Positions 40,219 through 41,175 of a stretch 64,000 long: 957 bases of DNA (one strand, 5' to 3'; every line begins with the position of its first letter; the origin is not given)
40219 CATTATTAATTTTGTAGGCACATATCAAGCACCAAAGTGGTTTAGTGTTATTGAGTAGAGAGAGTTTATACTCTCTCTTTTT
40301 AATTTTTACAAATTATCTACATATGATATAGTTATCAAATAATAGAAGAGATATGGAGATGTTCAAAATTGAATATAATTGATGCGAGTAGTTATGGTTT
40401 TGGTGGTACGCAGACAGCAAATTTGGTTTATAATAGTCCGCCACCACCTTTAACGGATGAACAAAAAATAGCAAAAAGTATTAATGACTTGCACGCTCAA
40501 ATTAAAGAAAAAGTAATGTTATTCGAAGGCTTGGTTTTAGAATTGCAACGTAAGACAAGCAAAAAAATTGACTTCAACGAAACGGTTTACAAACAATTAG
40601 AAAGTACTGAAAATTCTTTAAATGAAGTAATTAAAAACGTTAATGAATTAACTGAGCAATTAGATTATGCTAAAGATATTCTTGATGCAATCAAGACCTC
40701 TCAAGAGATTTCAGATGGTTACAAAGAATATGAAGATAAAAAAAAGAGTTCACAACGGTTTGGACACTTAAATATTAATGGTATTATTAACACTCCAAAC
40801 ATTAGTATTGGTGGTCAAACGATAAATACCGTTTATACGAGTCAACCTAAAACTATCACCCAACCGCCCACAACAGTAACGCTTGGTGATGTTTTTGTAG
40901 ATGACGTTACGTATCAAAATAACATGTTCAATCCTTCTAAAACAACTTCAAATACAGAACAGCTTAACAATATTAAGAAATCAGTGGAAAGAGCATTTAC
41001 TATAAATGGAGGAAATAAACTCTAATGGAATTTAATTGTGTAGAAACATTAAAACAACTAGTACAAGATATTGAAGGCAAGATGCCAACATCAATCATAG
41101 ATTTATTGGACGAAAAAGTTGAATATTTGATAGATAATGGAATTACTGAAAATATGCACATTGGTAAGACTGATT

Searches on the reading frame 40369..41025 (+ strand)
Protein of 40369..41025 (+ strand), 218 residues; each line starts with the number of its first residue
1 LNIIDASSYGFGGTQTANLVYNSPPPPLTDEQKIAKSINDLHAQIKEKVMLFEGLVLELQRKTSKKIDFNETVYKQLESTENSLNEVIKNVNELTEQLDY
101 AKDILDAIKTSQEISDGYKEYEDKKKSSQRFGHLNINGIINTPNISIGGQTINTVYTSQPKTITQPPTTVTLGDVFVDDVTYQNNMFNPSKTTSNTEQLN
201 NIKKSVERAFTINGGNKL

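Call 25: find_encoding_contigs(protein=window:40369-41025:+, flank=10000, max_places=1)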
Protein window:40369-41025:+ (218 aa): 2 contigs read that carry it; 1 place shown.
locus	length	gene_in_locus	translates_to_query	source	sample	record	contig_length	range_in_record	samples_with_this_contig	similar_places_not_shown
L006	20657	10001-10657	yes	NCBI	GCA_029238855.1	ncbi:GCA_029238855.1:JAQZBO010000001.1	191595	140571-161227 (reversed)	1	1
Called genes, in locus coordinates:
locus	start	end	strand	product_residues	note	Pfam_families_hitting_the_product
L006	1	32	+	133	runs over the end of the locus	-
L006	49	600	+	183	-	PF01551:Peptidase_M23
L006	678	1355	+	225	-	PF13328:HD_4, PF01966:HD (weak)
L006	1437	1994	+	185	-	-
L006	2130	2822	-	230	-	-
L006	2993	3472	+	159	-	PF01966:HD (weak)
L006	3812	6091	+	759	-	PF00317:Ribonuc_red_lgN, PF02867:Ribonuc_red_lgC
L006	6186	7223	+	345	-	PF00268:Ribonuc_red_sm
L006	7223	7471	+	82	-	-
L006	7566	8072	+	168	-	PF01661:Macro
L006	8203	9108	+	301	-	PF00303:Thymidylat_synt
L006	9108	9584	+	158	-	PF00186:DHFR_1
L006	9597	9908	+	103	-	-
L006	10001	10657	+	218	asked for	-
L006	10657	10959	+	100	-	-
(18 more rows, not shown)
